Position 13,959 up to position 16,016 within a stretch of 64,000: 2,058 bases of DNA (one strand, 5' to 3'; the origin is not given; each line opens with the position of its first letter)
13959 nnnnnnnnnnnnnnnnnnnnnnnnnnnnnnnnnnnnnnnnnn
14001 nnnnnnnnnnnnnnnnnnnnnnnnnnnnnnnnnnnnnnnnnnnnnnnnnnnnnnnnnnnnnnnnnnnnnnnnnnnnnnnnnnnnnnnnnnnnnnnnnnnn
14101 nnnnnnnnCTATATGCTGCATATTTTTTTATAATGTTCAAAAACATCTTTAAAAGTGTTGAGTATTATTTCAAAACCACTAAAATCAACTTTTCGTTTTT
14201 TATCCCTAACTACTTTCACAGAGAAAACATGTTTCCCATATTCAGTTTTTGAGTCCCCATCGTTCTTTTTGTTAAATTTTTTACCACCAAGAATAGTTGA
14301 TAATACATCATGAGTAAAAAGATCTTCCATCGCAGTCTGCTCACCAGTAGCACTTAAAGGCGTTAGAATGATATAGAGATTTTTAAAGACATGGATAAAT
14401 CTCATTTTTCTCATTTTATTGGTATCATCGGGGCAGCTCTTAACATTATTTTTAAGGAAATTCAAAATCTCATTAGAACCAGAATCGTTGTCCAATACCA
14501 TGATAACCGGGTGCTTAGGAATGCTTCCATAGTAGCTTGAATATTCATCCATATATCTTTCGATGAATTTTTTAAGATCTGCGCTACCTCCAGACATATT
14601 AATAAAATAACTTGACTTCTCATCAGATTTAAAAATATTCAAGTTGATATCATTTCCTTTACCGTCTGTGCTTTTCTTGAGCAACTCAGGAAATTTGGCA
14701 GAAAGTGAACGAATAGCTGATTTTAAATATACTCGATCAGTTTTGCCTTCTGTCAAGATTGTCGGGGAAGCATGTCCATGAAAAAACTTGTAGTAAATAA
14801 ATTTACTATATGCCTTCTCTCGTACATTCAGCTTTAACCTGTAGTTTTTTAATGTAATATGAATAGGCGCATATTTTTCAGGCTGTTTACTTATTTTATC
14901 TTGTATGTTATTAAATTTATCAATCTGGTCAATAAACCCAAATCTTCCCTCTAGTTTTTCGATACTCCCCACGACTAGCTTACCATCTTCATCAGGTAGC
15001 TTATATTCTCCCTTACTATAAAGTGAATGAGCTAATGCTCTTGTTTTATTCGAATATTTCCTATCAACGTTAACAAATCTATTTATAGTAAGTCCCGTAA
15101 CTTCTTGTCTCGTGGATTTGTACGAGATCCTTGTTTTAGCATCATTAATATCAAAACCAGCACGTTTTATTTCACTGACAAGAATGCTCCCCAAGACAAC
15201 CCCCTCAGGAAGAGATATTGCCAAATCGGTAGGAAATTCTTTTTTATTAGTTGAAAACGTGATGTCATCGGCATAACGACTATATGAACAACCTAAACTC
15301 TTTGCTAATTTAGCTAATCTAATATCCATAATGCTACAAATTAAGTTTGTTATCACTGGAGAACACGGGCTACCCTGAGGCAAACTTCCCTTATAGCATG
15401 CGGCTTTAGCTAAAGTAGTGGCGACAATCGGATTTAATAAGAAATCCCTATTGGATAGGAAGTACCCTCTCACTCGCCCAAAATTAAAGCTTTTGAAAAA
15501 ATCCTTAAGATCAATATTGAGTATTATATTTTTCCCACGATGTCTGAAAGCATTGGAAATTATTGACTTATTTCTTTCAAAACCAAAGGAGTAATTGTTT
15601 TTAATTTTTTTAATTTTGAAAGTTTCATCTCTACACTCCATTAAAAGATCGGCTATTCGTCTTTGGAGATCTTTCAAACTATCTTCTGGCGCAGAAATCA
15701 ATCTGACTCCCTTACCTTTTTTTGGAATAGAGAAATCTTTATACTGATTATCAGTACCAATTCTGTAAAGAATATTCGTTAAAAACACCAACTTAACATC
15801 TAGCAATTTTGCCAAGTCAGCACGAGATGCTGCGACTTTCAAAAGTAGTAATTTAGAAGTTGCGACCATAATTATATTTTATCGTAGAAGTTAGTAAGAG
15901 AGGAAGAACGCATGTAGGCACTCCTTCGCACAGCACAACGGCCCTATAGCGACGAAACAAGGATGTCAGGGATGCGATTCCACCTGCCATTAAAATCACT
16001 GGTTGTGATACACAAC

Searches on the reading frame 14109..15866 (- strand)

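Call 82: search_protein_families(proteins=[window:14109-15866:-], library=padloc, max_evalue=0.001)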
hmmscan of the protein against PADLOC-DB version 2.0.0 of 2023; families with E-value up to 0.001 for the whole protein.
window:14109-15866:- (585 aa): 44 families (the best 25 are shown)
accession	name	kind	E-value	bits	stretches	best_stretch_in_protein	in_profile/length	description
PDLC02966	RT-Toprim_I-C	-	1.1e-212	705.5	1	3-582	6-554/568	single gene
PDLC02963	RT-Toprim_I-C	-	6.2e-212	703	1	4-581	2-550/552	single gene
PDLC02964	RT-Toprim_I-C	-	2.2e-170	566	1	12-581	6-554/554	single gene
PDLC02967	RT-Toprim_I-C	-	7.8e-168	557.7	1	13-580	7-549/549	single gene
PDLC02961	RT-TIR_XII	-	4.2e-96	320.7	1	11-424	13-407/475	single gene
PDLC02962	RT-TIR_XII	-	9.2e-94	313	1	12-485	14-453/478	single gene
PDLC02960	RT-Protease_XI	-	2.7e-93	311.6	1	11-288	5-269/506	single gene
PDLC02959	RT-Protease_XI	-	2.8e-93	311.6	1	10-290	6-274/510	single gene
PDLC02968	RT-Toprim_I-C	-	1.6e-84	282.7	1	17-390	3-350/529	single gene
PDLC02965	RT-Toprim_I-C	-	1.9e-84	282.5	1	17-390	3-351/529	single gene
PDLC02956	RT_XIII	-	1.6e-68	229.9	2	160-333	270-428/469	-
PDLC02946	RT_III-A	-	2.2e-60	202.5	1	11-288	33-282/330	-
PDLC02941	RT_II-A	-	1.3e-59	199.8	1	5-319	6-285/309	-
PDLC02943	RT_III-A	-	3.9e-59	198.2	1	16-327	26-313/322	-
PDLC02944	RT_III-A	-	8.5e-54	181.7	2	158-328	201-364/597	-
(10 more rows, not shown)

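Call 83: search_protein_families(proteins=[window:14109-15866:-], library=phrogs, max_evalue=0.00001)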
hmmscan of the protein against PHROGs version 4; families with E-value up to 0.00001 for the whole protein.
window:14109-15866:- (585 aa): 1 family
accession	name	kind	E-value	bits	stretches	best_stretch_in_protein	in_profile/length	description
phrog_2825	-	DNA, RNA and nucleotide metabolism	1.7e-55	189.5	1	13-317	20-301/336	polymerase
